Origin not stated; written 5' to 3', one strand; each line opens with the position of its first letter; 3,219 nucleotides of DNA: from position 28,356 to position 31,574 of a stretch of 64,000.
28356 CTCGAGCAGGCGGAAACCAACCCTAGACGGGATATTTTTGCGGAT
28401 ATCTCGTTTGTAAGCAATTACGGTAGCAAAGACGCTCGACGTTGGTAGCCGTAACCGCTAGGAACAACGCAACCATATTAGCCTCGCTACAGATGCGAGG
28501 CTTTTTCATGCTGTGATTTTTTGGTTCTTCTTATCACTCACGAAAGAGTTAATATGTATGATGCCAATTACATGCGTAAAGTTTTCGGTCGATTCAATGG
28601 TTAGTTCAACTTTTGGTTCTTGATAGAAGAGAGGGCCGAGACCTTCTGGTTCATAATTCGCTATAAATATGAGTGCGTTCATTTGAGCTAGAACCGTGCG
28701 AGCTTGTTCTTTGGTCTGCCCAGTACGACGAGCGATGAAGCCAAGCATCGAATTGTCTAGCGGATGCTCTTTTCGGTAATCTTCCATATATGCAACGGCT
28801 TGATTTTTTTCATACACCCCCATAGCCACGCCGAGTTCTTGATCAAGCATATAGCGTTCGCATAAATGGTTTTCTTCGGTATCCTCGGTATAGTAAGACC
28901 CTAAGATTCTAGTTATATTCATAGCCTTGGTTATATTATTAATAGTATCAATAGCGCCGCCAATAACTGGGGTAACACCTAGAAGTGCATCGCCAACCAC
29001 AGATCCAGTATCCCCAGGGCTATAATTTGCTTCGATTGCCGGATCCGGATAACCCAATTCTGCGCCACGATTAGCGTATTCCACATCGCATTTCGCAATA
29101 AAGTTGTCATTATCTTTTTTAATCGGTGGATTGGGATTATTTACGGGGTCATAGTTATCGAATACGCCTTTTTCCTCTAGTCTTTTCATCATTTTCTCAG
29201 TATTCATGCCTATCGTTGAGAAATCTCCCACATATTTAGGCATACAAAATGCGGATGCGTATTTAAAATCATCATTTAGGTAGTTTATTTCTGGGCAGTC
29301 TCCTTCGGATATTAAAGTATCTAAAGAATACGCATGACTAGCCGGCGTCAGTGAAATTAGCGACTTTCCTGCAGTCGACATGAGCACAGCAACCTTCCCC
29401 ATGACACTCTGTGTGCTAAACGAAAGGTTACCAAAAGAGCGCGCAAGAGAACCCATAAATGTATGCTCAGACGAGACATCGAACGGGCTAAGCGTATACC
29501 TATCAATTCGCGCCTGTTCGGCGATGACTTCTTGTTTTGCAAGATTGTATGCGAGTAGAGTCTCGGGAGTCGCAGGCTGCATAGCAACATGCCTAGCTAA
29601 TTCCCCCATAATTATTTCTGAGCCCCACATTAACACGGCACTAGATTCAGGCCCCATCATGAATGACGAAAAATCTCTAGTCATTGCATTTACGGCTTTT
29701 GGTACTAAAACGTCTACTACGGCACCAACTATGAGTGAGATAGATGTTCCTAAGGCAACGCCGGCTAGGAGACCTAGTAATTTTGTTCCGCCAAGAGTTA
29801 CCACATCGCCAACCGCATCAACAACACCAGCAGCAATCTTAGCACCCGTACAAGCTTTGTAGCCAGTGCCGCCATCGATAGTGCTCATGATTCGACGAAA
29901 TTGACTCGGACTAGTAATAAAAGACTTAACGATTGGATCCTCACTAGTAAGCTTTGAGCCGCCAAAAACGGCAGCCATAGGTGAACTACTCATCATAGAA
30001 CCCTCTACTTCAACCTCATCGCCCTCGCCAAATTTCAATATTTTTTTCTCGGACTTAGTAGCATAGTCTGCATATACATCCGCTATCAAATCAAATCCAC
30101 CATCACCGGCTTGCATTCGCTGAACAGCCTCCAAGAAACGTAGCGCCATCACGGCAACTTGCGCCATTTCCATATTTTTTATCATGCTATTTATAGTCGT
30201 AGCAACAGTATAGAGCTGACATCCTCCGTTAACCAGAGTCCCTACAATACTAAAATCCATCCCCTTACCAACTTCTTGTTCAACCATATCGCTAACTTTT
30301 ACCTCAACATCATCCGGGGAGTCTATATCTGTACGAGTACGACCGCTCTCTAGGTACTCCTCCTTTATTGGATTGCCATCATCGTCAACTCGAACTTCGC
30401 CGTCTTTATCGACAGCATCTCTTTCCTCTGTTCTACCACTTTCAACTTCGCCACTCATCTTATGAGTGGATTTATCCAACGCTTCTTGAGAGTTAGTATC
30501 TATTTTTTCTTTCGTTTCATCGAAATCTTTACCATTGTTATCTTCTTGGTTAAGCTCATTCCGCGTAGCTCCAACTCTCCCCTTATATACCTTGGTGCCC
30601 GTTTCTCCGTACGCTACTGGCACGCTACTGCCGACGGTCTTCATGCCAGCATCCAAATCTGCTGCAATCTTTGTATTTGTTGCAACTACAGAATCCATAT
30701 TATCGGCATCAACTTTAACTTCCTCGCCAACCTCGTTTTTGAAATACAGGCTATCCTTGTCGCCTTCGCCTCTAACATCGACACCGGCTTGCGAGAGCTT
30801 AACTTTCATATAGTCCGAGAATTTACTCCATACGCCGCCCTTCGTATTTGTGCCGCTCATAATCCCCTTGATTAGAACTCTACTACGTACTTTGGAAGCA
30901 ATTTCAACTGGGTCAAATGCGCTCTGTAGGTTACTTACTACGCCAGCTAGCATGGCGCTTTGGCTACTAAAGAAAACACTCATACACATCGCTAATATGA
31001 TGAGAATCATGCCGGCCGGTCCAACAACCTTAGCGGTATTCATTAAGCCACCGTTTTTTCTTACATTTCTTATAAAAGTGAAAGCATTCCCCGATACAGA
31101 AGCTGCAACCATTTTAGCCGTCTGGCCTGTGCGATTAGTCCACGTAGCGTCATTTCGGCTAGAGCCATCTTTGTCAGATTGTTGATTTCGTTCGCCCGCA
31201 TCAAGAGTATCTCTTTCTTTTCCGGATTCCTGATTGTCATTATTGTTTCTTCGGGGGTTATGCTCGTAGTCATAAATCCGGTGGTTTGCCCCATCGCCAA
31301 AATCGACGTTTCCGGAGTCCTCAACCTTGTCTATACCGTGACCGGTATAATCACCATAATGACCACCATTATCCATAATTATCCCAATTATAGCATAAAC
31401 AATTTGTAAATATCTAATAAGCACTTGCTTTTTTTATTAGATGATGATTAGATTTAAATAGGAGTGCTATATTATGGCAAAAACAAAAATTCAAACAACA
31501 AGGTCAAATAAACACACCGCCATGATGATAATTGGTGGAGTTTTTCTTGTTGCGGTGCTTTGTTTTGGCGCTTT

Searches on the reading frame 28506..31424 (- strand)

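Call 22: search_protein_families(library=pfam, max_evalue=0.001, proteins=[window:28506-31424:-])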
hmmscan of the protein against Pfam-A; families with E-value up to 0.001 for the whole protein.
window:28506-31424:- (972 aa): 0 families

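Call 41: search_protein_families(library=phrogs, max_evalue=0.001, proteins=[window:28506-31424:-])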
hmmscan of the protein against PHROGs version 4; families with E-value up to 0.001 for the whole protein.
window:28506-31424:- (972 aa): 0 families

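Call 46: search_protein_families(library=ncbifam, max_evalue=0.1, proteins=[window:28506-31424:-])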
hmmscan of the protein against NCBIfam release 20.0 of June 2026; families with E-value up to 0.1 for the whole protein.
window:28506-31424:- (972 aa): 1 family
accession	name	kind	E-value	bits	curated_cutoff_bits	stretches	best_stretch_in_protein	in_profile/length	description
NF033167.1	lipo_LIC11695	subfamily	0.052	13.5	100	0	218-284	79-147/186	LIC_11695 family lipoprotein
